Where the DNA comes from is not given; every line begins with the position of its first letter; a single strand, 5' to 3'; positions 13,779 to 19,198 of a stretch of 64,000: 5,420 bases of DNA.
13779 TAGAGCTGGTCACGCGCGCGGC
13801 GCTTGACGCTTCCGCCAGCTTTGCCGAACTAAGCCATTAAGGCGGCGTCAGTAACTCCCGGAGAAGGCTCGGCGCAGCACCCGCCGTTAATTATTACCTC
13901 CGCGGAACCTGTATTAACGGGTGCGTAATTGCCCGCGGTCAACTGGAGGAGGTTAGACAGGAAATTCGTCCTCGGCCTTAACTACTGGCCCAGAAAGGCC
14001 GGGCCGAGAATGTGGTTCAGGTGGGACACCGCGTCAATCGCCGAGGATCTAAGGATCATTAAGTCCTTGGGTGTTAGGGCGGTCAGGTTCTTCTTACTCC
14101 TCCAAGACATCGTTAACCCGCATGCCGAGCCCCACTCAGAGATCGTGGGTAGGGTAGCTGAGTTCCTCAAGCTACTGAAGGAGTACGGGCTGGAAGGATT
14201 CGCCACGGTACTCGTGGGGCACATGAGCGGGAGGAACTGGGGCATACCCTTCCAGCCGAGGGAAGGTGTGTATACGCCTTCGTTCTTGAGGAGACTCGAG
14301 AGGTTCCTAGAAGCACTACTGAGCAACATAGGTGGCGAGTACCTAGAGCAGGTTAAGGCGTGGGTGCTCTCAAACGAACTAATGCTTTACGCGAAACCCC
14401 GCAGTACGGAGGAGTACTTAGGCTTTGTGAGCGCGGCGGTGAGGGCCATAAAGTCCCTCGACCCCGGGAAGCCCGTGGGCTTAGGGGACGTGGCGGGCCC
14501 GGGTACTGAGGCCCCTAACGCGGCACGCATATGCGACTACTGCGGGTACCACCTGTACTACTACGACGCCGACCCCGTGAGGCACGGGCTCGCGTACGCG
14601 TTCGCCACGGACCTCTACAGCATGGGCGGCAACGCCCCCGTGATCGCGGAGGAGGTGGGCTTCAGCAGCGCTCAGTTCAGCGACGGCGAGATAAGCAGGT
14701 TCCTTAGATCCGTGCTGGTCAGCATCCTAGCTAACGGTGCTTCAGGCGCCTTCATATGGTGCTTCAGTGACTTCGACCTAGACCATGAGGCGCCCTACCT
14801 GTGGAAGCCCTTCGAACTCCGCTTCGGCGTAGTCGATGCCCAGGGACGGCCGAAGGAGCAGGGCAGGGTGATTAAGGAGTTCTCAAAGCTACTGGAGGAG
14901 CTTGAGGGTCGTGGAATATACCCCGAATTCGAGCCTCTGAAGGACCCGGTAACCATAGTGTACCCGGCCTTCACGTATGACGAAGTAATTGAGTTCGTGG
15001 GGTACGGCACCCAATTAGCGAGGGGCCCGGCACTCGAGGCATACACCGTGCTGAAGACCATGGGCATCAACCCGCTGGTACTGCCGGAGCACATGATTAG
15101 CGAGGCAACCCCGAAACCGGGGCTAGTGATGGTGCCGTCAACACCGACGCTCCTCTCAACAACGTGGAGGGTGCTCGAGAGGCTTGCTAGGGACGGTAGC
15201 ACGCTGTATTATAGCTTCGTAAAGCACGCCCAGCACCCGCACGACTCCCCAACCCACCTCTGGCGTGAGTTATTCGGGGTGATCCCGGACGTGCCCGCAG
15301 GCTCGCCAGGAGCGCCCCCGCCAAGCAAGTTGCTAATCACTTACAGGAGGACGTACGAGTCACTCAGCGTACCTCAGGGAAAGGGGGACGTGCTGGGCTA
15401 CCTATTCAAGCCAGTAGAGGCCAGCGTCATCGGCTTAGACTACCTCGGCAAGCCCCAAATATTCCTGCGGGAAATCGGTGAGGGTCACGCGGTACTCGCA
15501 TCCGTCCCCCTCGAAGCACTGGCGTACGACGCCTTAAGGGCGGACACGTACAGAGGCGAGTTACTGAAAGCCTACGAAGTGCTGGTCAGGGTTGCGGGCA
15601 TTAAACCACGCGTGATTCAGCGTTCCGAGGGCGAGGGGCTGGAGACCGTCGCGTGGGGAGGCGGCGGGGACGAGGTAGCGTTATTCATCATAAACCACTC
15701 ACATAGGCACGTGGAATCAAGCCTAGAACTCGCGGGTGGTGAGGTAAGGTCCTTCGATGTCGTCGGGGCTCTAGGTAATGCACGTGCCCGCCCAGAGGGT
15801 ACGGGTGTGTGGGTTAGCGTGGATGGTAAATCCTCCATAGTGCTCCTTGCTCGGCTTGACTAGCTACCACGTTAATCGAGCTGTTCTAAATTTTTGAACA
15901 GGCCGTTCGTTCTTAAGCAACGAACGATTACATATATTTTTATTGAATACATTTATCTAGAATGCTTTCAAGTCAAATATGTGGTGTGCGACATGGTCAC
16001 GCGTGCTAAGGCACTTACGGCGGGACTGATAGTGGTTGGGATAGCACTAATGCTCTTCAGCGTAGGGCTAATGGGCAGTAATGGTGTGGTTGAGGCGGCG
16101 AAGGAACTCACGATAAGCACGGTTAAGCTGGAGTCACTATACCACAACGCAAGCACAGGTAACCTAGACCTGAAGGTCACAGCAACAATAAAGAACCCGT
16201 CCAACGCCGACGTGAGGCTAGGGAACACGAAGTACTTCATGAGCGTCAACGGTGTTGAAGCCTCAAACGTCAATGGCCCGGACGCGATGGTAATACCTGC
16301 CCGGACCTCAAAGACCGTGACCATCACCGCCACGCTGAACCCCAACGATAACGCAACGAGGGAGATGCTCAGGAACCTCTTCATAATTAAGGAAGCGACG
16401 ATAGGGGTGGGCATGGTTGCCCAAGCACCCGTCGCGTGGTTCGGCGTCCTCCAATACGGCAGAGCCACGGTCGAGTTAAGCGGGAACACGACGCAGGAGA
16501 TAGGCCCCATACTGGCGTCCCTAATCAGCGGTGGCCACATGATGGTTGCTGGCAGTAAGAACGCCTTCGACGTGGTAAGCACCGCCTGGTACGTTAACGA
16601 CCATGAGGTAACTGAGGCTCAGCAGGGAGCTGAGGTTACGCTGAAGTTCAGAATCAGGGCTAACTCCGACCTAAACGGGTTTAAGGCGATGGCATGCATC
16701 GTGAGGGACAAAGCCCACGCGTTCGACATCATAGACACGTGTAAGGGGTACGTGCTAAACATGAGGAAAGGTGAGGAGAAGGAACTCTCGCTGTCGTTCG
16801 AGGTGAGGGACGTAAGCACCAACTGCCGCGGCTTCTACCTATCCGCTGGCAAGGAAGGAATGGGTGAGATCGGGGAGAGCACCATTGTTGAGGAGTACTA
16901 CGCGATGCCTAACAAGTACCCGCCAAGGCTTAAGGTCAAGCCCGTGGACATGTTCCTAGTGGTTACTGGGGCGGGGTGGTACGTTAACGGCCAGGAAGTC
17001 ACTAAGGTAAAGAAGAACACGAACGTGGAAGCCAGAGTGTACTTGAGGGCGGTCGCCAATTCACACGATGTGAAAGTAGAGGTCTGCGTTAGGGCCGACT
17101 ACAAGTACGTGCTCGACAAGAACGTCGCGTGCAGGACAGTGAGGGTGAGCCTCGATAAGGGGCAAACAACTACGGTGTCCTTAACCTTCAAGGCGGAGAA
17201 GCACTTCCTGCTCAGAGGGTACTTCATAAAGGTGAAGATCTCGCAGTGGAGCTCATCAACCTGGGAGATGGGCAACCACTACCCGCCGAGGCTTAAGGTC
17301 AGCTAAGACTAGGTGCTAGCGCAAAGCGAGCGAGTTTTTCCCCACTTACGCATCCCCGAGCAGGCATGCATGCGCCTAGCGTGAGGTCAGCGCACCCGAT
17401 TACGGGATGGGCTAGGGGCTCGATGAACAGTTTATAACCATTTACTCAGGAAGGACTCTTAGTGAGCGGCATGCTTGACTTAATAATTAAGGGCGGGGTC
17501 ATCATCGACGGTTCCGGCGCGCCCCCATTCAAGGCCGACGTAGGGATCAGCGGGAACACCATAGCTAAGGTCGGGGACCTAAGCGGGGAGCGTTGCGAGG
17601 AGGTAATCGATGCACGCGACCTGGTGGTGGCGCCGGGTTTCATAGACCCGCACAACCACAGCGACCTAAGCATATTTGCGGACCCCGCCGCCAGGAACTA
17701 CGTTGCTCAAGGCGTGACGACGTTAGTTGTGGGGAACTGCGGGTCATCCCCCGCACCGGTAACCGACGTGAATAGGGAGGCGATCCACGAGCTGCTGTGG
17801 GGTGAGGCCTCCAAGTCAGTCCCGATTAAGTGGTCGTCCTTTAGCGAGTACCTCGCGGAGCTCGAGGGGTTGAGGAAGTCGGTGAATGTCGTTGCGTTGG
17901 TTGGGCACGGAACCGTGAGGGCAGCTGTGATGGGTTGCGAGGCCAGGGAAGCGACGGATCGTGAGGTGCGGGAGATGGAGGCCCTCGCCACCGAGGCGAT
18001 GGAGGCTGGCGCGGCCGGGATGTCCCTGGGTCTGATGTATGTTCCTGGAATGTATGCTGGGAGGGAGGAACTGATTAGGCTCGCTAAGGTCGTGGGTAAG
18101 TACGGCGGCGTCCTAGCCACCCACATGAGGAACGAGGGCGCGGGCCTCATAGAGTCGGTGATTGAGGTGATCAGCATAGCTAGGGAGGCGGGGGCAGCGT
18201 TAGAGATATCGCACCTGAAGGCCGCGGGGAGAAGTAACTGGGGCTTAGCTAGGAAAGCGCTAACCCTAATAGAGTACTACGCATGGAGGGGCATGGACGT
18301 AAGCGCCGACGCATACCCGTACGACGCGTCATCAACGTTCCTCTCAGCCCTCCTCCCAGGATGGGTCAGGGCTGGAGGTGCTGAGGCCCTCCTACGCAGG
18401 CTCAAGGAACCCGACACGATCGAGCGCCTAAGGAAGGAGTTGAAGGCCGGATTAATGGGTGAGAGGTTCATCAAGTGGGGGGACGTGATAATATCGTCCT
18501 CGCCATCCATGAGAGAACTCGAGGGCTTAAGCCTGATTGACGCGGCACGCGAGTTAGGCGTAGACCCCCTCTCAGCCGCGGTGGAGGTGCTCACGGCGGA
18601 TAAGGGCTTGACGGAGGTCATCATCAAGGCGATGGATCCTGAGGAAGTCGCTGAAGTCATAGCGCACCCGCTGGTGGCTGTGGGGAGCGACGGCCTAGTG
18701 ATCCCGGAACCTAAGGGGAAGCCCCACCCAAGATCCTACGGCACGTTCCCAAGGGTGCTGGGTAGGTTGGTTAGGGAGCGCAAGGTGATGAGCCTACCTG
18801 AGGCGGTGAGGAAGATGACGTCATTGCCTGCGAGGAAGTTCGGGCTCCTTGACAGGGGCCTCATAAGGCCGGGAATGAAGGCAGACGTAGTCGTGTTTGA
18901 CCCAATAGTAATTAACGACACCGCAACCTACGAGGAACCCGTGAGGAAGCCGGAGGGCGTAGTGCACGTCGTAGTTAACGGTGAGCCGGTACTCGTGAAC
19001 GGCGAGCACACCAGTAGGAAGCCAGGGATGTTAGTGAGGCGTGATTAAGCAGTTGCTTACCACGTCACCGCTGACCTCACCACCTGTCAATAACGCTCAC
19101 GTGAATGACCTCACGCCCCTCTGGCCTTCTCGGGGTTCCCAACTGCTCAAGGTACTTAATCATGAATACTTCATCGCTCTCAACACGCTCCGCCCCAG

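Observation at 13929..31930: Putative archaeal glycan/glycopeptide utilisation locus (beta- and alpha-mannosidase, GlcNAc-type kinase, Opp-type importer)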

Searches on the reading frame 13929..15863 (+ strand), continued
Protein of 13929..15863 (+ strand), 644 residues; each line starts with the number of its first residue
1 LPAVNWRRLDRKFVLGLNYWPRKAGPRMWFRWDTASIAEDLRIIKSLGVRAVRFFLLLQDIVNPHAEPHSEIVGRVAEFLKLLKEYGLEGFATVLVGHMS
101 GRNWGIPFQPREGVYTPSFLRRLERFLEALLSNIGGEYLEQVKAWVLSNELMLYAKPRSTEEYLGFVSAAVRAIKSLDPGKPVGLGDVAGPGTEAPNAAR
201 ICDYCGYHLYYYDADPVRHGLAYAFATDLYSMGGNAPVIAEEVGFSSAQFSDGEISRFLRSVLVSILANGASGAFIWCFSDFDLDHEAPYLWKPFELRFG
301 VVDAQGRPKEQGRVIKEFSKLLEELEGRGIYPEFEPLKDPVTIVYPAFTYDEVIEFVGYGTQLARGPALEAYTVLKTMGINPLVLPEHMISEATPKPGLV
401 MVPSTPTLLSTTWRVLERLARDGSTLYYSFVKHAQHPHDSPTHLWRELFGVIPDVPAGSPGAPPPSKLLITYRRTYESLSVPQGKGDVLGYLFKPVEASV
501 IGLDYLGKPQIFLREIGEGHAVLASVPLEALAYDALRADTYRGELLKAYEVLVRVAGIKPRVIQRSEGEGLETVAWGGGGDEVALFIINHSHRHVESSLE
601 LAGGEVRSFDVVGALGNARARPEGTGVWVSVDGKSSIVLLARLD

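Call 66: fold_search(model_id=the predicted structure, library=pdb)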
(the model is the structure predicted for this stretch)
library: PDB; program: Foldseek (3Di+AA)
matches with E <= 10: 1883; with E <= 0.001: 1016
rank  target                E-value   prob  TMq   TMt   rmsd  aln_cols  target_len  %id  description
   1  7bob_C                1.6e-30  1.00  0.63  0.72   5.9       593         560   18  Exo-beta-1,4-mannosidase Op5Man5 from Opitutaceae bacterium strain TAV5 (released 2021-07-14)
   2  7bob_A                2.4e-29  1.00  0.67  0.75   5.2       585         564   17  Exo-beta-1,4-mannosidase Op5Man5 from Opitutaceae bacterium strain TAV5 (released 2021-07-14)
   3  7bob_B                3.9e-29  1.00  0.65  0.74   5.7       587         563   18  Exo-beta-1,4-mannosidase Op5Man5 from Opitutaceae bacterium strain TAV5 (released 2021-07-14)
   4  6t5o_CCC              8.9e-28  1.00  0.73  0.73   5.6       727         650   11  Bacteroides salyersiae GH164 beta-mannosidase (released 2020-01-01)
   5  7oms_BBB              2.3e-27  1.00  0.73  0.72   6.0       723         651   12  Bs164 in complex with mannocyclophellitol aziridine (released 2022-02-02)
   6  6t5o_FFF              2.4e-27  1.00  0.74  0.73   5.6       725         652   12  Bacteroides salyersiae GH164 beta-mannosidase (released 2020-01-01)
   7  6t7g_CCC              2.7e-27  1.00  0.74  0.73   5.7       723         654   12  Bacteroides salyersiae GH164 beta-mannosidase in complex with mannoimidazole (released 2019-12-25)
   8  7omi_DDD              3.1e-27  1.00  0.74  0.74   5.8       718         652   12  Bs164 in complex with mannocyclophellitol epoxide (released 2022-02-02)
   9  6t7g_BBB              3.3e-27  1.00  0.74  0.73   5.6       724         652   12  Bacteroides salyersiae GH164 beta-mannosidase in complex with mannoimidazole (released 2019-12-25)
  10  6t6g_FFF              3.9e-27  1.00  0.74  0.73   5.2       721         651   12  Bacteroides salyersiae GH164 beta-mannosidase in complex with noeuromycin (released 2020-01-01)
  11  6t7g_DDD              3.9e-27  1.00  0.73  0.72   6.0       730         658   12  Bacteroides salyersiae GH164 beta-mannosidase in complex with mannoimidazole (released 2019-12-25)
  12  7omi_BBB              4.1e-27  1.00  0.73  0.72   5.6       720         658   12  Bs164 in complex with mannocyclophellitol epoxide (released 2022-02-02)
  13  6t5o_BBB              4.4e-27  1.00  0.73  0.72   5.8       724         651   12  Bacteroides salyersiae GH164 beta-mannosidase (released 2020-01-01)
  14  6t75_AAA              4.9e-27  1.00  0.73  0.72   5.9       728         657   12  Bacteroides salyersiae GH164 beta-mannosidase 2-deoxy-2-fluoro-beta-D-mannosyl enzyme intermediate (released 2020-01-01)
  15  6t7g_EEE              5.2e-27  1.00  0.73  0.73   5.7       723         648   12  Bacteroides salyersiae GH164 beta-mannosidase in complex with mannoimidazole (released 2019-12-25)
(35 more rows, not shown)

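Call 82: search_protein_families(library=pfam, max_evalue=1, proteins=[window:13929-15863:+])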
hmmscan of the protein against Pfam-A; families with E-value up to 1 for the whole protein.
window:13929-15863:+ (644 aa): 1 family
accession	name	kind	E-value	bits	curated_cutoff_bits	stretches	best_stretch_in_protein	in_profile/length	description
PF10571.15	UPF0547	-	0.34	11.5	29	1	196-207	11-22/26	Uncharacterised protein family UPF0547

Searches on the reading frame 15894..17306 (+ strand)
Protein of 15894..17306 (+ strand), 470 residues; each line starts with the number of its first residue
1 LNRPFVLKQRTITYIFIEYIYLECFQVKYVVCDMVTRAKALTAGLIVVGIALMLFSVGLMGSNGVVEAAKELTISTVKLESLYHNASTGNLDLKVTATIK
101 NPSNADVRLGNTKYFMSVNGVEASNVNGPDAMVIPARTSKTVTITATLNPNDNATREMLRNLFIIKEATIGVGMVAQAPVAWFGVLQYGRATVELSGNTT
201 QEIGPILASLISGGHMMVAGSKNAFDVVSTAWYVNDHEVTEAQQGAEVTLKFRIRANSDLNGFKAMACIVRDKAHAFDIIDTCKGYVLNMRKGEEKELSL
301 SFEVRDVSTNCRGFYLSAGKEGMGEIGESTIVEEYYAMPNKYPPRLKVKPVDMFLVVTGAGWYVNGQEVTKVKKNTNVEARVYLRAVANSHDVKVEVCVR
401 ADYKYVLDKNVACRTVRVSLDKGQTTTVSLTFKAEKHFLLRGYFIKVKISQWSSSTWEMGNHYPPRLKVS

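Call 3: search_protein_families(library=pfam, proteins=[window:15894-17306:+])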
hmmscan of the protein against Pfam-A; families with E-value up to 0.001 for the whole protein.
window:15894-17306:+ (470 aa): 1 family
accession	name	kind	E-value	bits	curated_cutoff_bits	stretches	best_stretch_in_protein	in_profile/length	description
PF03168.19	LEA_2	-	9.7e-06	26.4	25.4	1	96-157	1-61/98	Late embryogenesis abundant protein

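Call 9: search_protein_families(library=ncbifam, max_evalue=0.01, proteins=[window:15894-17306:+])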
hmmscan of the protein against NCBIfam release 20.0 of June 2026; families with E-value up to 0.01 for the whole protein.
window:15894-17306:+ (470 aa): 0 families

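Call 81: search_solved_structures(query=window:15993-17306:+, max_evalue=1)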
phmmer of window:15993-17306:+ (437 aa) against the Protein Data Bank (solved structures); distinct sequences matched with E-value up to 1: 4.
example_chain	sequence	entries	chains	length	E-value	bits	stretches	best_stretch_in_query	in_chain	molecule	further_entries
3dy0_A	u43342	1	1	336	0.38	12.8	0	359-393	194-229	N-terminus Plasma serine protease inhibitor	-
1lq8_A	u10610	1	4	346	0.41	12.7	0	359-393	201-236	plasma serine protease inhibitor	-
2hi9_A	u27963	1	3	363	0.47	12.5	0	359-393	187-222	Plasma serine protease inhibitor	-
2ol2_A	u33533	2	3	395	0.58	12.2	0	359-393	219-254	Plasma serine protease inhibitor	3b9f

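Call 82: search_protein_families(library=pfam, max_evalue=1, proteins=[window:15993-17306:+])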
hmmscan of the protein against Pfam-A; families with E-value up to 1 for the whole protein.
window:15993-17306:+ (437 aa): 7 families
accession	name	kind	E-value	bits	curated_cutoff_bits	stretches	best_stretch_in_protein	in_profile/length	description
PF03168.19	LEA_2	-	8e-06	26.7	25.4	1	63-124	1-61/98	Late embryogenesis abundant protein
PF06280.18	fn3_5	-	0.00091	20.3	27.6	1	50-120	16-85/112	Fn3-like domain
PF22073.2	Cep192_D4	-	0.0025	18.5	35.5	0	339-403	16-82/112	Cep192 domain 4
PF14524.12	Wzt_C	-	0.0092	16.4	30.4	0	332-416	21-105/143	Wzt C-terminal domain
PF12505.14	DUF3712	-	0.033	14.9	24.1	1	49-79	91-121/125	Protein of unknown function (DUF3712)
PF05521.18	Phage_HCP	-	0.049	14.7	25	1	206-248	48-88/106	Phage head completion protein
PF25523.1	Ig_RIMBP2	-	0.1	13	27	0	314-364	30-81/105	RIMBP2-like, immunoglobulin-like domain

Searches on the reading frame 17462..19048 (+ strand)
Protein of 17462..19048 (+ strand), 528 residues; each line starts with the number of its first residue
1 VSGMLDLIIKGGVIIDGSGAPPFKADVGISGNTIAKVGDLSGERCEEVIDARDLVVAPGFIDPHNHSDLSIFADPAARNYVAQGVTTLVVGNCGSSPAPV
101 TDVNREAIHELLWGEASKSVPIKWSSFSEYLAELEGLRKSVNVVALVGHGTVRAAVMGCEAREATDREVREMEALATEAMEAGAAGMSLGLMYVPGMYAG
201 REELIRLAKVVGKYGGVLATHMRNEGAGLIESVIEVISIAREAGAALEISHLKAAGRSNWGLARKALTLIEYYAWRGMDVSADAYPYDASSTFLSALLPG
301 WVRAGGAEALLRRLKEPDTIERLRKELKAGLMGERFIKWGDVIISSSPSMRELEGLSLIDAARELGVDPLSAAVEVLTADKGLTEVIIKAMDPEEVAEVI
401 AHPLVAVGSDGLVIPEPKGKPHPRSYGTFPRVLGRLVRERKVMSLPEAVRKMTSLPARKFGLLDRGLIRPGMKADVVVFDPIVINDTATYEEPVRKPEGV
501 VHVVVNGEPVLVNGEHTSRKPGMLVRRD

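Call 3: search_protein_families(library=pfam, proteins=[window:17462-19048:+])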
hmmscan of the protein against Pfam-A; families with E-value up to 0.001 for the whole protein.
window:17462-19048:+ (528 aa): 2 families
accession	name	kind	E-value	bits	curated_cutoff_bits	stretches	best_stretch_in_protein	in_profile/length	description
PF07969.17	Amidohydro_3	-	2.8e-37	129.7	29.7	2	378-510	344-471/472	Amidohydrolase family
PF01979.26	Amidohydro_1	-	4.5e-12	46.3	25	1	435-510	275-345/345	Amidohydrolase family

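Call 9: search_protein_families(library=ncbifam, max_evalue=0.01, proteins=[window:17462-19048:+])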
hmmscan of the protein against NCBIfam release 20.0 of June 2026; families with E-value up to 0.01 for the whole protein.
window:17462-19048:+ (528 aa): 57 families (the best 25 are shown)
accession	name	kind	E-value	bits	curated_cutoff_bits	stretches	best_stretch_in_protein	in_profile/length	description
NF006560.0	PRK09061.1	subfamily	2.2e-64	217.6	340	2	3-303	24-310/517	amidohydrolase family protein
NF006689.0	PRK09237.1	equivalog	1.6e-16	59.8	371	1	4-94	2-96/383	amidohydrolase/deacetylase family metallohydrolase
NF006839.0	PRK09357.1-4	equivalog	6.5e-14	51.4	576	1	7-66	2-61/422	dihydroorotase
NF004839.0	PRK06189.1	equivalog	6e-13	48.2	631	2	4-93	2-86/451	allantoinase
TIGR03178.1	allantoinase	equivalog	6.1e-13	48.4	357.85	2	6-67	1-60/441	allantoinase AllB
TIGR00857.1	pyrC_multi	subfamily_domain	7.3e-13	48.3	279.05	2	24-67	5-48/412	dihydroorotase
TIGR02033.1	D-hydantoinase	equivalog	8.8e-13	48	393.25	1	7-81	1-74/454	dihydropyrimidinase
TIGR01178.1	ade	equivalog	4.7e-12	45.2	472.5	1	6-90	1-83/552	adenine deaminase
NF006844.0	PRK09357.2-5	equivalog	5.6e-12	45.4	701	2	4-89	1-91/422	dihydroorotase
NF006559.0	PRK09060.1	equivalog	6.3e-12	44.5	482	1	3-66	3-64/444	dihydroorotase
NF011990.0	PRK15446.2-6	subfamily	1.1e-11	44.1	233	2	438-511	321-383/390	alpha-D-ribose 1-methylphosphonate 5-triphosphate diphosphatase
NF006056.0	PRK08204.1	subfamily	2.2e-11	43.2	391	1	8-98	6-97/449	hypothetical protein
NF006252.0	PRK08393.1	equivalog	2.4e-10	40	617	1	6-73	2-69/424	N-ethylammeline chlorohydrolase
NF006688.0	PRK09236.1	equivalog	4.8e-10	38.8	535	1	439-481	344-386/444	dihydroorotase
NF005960.0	PRK08044.1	equivalog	6.2e-10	38.4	688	1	5-67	3-62/453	allantoinase AllB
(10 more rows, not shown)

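Call 20: search_solved_structures(query=window:17462-19048:+, max_evalue=0.00001)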
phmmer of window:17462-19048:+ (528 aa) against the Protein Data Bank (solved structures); distinct sequences matched with E-value up to 0.00001: 24.
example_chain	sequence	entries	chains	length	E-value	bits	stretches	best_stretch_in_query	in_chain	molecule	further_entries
1m7j_A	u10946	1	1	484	1.3e-95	324.3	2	5-295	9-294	D-aminoacylase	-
1rjp_A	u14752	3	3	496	1.5e-95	324.2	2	5-295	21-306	D-aminoacylase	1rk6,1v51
1rjq_A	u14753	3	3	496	1.9e-94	320.5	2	5-295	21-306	D-aminoacylase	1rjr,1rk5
1v4y_A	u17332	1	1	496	4.1e-94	319.4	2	5-295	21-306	D-aminoacylase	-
3gip_A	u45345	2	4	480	4.2e-92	312.7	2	4-294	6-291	N-acyl-D-glutamate deacylase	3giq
9g5m_A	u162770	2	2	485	4.5e-78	266.5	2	5-294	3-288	Amidohydrolase family protein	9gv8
9kb1_A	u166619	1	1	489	1.4e-71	245.1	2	4-294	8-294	PpOngB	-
9kb3_A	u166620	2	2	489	1.7e-70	241.4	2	4-294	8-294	Carbohydrate de-N-acetylated protein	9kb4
3nqb_A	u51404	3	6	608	8.7e-11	44.5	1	5-89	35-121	Adenine deaminase 2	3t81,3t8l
3e74_A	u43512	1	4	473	7.4e-09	38.1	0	5-100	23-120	Allantoinase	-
8hfd_A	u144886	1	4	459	7.9e-09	38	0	5-100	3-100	Allantoinase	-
1nfg_A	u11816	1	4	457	2.1e-08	36.6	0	5-102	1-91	D-hydantoinase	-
4bjh_A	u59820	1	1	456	4.2e-08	35.6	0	4-91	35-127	DIHYDROOROTASE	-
6gde_A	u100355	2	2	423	4.4e-08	35.6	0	4-91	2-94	Dihydroorotase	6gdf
1xrf_A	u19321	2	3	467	4.7e-08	35.5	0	4-91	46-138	Dihydroorotase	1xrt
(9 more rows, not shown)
